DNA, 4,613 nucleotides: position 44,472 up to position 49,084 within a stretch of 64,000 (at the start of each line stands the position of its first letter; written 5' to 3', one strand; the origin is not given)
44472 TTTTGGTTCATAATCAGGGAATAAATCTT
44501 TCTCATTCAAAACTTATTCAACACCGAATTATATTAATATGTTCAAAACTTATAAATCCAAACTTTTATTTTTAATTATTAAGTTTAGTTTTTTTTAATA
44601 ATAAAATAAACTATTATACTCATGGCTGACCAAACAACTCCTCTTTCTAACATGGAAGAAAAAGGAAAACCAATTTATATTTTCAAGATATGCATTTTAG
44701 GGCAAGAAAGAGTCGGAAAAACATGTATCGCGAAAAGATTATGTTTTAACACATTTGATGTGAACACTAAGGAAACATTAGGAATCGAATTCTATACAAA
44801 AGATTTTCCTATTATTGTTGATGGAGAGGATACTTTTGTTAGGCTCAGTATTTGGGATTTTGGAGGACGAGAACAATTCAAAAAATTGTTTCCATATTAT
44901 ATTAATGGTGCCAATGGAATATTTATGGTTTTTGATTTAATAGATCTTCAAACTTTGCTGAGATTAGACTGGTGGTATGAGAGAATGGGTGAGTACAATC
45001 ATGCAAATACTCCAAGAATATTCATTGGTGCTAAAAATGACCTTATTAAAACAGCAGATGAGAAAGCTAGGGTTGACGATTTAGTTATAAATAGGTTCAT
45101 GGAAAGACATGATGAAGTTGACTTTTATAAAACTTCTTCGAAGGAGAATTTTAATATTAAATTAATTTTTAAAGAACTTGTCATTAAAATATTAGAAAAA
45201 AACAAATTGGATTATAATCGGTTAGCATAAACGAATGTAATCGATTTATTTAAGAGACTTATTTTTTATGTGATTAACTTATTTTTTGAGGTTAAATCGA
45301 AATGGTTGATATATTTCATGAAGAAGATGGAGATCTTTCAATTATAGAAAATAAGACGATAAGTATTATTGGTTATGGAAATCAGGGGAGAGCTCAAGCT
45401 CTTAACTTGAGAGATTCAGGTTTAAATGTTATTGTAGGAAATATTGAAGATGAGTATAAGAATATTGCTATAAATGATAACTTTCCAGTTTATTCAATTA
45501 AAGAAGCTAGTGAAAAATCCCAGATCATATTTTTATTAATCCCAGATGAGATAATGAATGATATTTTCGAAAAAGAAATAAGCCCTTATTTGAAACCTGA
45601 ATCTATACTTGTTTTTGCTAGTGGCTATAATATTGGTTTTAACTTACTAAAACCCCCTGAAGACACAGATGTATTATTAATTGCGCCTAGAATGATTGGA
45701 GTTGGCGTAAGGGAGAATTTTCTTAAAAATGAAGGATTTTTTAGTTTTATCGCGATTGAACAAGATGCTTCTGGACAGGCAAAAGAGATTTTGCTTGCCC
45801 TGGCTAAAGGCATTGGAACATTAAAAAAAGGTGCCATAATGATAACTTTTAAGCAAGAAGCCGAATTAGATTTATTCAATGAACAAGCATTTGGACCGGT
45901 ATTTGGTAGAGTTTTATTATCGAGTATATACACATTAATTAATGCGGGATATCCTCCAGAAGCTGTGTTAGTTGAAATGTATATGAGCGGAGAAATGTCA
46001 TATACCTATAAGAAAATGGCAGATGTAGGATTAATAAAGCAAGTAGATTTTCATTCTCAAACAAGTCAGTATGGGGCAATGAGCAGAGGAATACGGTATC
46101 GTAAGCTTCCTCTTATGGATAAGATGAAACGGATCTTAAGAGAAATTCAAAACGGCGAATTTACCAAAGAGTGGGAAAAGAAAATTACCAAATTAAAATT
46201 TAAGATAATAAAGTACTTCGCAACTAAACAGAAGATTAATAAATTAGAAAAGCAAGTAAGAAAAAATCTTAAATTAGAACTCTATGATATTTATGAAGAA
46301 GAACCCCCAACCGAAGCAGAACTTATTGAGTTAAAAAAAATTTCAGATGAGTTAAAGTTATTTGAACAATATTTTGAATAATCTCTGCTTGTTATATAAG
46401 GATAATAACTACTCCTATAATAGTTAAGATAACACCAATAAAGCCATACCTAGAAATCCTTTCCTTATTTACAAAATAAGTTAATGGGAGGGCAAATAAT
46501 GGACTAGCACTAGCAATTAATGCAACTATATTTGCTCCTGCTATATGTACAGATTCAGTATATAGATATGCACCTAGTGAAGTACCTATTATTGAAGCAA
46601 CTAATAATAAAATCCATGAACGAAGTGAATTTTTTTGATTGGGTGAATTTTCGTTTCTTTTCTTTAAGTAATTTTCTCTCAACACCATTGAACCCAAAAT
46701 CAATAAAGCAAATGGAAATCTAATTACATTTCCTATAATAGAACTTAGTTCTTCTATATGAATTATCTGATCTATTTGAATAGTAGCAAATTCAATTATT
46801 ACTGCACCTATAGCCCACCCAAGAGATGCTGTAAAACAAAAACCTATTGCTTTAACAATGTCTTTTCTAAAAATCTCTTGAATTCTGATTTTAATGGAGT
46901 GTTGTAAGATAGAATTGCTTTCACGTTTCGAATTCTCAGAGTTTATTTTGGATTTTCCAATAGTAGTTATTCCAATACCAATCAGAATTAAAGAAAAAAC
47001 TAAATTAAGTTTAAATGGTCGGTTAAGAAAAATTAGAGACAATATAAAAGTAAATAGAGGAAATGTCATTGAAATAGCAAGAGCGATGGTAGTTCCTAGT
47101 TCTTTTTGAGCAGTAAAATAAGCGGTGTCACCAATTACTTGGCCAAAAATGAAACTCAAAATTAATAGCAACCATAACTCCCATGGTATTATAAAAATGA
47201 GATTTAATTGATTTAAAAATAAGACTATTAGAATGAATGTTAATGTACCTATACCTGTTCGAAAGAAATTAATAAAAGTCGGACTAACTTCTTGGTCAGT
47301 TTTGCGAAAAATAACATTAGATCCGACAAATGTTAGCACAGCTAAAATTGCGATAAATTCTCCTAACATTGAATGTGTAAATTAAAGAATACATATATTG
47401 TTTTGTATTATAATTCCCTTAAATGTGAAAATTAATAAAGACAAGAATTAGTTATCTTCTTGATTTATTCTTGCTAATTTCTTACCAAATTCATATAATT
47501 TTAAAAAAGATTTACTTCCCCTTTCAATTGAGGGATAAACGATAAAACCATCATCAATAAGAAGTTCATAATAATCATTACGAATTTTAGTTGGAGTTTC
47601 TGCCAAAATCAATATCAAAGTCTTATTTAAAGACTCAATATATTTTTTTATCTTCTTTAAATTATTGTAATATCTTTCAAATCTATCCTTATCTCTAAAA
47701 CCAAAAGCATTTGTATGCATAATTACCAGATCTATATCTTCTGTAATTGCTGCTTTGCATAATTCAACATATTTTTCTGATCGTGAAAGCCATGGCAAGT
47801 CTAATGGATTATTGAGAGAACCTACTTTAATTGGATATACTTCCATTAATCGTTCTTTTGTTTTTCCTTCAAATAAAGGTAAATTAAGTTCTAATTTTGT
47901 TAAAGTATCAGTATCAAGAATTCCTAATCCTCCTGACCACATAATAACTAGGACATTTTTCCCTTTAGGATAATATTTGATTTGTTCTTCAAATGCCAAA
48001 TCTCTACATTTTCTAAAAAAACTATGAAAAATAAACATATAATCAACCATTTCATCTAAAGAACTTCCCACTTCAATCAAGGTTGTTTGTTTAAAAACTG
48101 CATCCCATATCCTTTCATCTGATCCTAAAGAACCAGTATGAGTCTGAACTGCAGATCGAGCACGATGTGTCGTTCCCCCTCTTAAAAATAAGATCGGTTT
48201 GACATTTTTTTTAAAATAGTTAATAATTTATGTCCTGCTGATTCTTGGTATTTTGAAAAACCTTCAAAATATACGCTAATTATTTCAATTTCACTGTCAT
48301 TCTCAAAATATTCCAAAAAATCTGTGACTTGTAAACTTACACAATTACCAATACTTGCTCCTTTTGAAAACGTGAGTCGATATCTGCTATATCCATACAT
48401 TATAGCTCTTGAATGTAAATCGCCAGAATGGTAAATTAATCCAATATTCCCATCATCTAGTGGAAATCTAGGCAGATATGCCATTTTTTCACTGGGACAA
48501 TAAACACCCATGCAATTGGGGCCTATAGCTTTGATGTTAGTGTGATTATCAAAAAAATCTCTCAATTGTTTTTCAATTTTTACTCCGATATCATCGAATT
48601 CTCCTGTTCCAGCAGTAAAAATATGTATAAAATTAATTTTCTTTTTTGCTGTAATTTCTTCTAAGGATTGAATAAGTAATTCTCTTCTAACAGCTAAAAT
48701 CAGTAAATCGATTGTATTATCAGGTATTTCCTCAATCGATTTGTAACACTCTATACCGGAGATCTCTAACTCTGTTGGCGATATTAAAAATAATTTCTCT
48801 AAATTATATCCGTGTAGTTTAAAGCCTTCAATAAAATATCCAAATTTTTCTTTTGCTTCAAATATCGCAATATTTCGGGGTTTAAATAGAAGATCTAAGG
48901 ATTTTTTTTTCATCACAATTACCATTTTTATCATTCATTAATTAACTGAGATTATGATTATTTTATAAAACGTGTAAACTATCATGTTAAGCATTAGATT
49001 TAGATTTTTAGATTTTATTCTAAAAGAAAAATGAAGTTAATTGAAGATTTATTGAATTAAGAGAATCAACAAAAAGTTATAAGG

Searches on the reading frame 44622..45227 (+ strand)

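Call 39: search_protein_families(library=pfam, max_evalue=0.00001, proteins=[window:44622-45227:+])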
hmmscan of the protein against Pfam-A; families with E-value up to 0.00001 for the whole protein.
window:44622-45227:+ (202 aa): 3 families
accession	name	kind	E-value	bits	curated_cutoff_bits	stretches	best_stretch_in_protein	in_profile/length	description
PF00071.28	Ras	-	1.4e-29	103.2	21.6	1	22-191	1-161/162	Ras family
PF08477.19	Roc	-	1.5e-25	90.1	27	1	22-140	1-119/119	Ras of Complex, Roc, domain of DAPkinase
PF00025.27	Arf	-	2.4e-09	37.4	22.3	1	21-171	15-157/174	ADP-ribosylation factor family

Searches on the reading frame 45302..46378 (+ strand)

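Call 39: search_protein_families(library=pfam, max_evalue=0.00001, proteins=[window:45302-46378:+])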
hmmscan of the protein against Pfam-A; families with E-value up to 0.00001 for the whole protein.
window:45302-46378:+ (359 aa): 5 families
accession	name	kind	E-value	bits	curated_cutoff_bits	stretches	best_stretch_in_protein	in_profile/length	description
PF07991.19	KARI_N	-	4.1e-56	189.5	20.6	1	15-177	2-165/165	Acetohydroxy acid isomeroreductase, NADPH-binding domain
PF01450.25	KARI_C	-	9.9e-23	81.5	29.1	1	183-322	1-141/144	Ketol-acid reductoisomerase, C-terminal domain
PF02826.25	2-Hacid_dh_C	-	5.1e-07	29.7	25.1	0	15-104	34-124/178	D-isomer specific 2-hydroxyacid dehydrogenase, NAD binding domain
PF03807.23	F420_oxidored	-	2.2e-06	28.6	21.6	1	19-101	1-86/94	NADP oxidoreductase coenzyme F420-dependent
PF03446.21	NAD_binding_2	-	2.4e-06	28.1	21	1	19-108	1-94/161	NAD binding domain of 6-phosphogluconate dehydrogenase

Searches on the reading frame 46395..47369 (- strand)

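Call 39: search_protein_families(library=pfam, max_evalue=0.00001, proteins=[window:46395-47369:-])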
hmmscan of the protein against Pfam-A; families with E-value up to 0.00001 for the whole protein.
window:46395-47369:- (325 aa): 1 family
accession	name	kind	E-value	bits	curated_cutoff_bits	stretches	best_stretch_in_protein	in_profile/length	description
PF00892.27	EamA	-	4.3e-33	114.9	28.2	2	2-137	2-133/135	EamA-like transporter family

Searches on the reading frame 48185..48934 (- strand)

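Call 39: search_protein_families(library=pfam, max_evalue=0.00001, proteins=[window:48185-48934:-])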
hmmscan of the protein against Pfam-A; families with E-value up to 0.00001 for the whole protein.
window:48185-48934:- (250 aa): 2 families
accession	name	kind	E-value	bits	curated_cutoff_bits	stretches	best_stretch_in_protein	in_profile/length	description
PF13607.11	Succ_CoA_lig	-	2e-12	47.4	27.4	1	162-244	2-78/138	Succinyl-CoA ligase like flavodoxin domain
PF13380.12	CoA_binding_2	-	1.6e-08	35.4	22.8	1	47-145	29-114/116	CoA binding domain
